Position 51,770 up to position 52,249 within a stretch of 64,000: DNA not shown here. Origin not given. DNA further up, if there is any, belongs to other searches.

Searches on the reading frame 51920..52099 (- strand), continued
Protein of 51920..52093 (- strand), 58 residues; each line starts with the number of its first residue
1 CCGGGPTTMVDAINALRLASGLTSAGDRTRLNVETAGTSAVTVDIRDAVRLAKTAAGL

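Call 58: find_encoding_contigs(protein=P0181, flank=10000, max_places=1)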
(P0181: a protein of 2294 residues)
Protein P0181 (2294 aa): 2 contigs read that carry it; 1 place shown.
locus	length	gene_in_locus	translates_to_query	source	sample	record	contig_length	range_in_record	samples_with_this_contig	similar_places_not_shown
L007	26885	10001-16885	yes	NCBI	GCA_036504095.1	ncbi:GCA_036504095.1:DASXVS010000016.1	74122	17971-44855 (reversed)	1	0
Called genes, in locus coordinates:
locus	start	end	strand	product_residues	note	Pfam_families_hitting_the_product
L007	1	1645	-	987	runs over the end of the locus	PF00580:UvrD-helicase, PF13245:AAA_19, PF13604:AAA_30 (faint), PF13361:UvrD_C (faint), PF12705:PDDEXK_1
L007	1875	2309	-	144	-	PF00872:Transposase_mut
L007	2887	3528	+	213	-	PF13238:AAA_18 (faint)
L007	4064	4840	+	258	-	PF19872:DUF6345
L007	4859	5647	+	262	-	PF19872:DUF6345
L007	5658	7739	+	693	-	-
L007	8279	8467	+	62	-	-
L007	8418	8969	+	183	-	PF00532:Peripla_BP_1 (weak), PF13407:Peripla_BP_4, PF13377:Peripla_BP_3 (weak)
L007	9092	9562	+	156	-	-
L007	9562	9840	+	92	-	PF02653:BPD_transp_2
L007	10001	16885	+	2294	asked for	PF13229:Beta_helix, PF05048:NosD (weak), PF13229:Beta_helix, PF17161:DUF5123 (faint), PF05048:NosD (weak), PF13229:Beta_helix, PF05048:NosD (weak), PF13229:Beta_helix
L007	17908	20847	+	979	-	PF07719:TPR_2 (faint), PF25872:HTH_77 (faint), PF13424:TPR_12 (weak)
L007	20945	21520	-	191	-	-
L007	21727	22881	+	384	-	-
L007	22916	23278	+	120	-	-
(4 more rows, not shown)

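Call 59: find_encoding_contigs(protein=P0152, flank=10000, max_places=1)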
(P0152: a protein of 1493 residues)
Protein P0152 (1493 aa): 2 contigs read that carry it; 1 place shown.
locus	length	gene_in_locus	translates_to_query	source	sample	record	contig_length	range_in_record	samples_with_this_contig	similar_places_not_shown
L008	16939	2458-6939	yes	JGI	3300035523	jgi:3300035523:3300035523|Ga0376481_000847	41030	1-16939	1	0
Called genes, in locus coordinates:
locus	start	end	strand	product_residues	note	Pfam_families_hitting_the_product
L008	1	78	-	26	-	?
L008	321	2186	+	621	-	-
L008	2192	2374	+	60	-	-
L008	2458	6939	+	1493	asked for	PF07676:PD40 (faint), PF26549:Tricorn_N (faint)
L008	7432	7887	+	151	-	PF04542:Sigma70_r2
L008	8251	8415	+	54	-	-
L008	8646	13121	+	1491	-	PF00932:LTD, PF19408:PKD_6 (faint), PF13895:Ig_2 (faint), PF07679:I-set (faint), PF13927:Ig_3 (weak)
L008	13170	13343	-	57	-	-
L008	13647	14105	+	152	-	-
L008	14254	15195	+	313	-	PF02517:Rce1-like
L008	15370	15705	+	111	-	-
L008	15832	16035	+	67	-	-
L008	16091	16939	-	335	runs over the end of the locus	PF01694:Rhomboid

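Call 60: find_encoding_contigs(protein=P0236, flank=10000, max_places=1)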
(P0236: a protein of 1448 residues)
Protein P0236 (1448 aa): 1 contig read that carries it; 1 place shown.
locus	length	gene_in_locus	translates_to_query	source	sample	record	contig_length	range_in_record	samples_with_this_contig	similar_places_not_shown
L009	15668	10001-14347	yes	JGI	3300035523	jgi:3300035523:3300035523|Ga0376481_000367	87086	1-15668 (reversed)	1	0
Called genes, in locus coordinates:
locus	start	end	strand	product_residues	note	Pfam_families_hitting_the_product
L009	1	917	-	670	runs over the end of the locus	PF00122:E1-E2_ATPase, PF00702:Hydrolase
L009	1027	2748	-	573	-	PF03814:KdpA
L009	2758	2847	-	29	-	PF09604:Potass_KdpF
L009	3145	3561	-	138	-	PF10057:MpsC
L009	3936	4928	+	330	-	PF22847:Glyco_hydro_43_rel (faint), PF00251:Glyco_hydro_32N, PF04616:Glyco_hydro_43 (weak)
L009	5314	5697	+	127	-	-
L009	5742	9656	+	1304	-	PF13385:Laminin_G_3, PF02210:Laminin_G_2 (weak), PF13385:Laminin_G_3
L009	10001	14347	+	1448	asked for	PF13229:Beta_helix (weak), PF17161:DUF5123 (faint), PF05048:NosD, PF13229:Beta_helix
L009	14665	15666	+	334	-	?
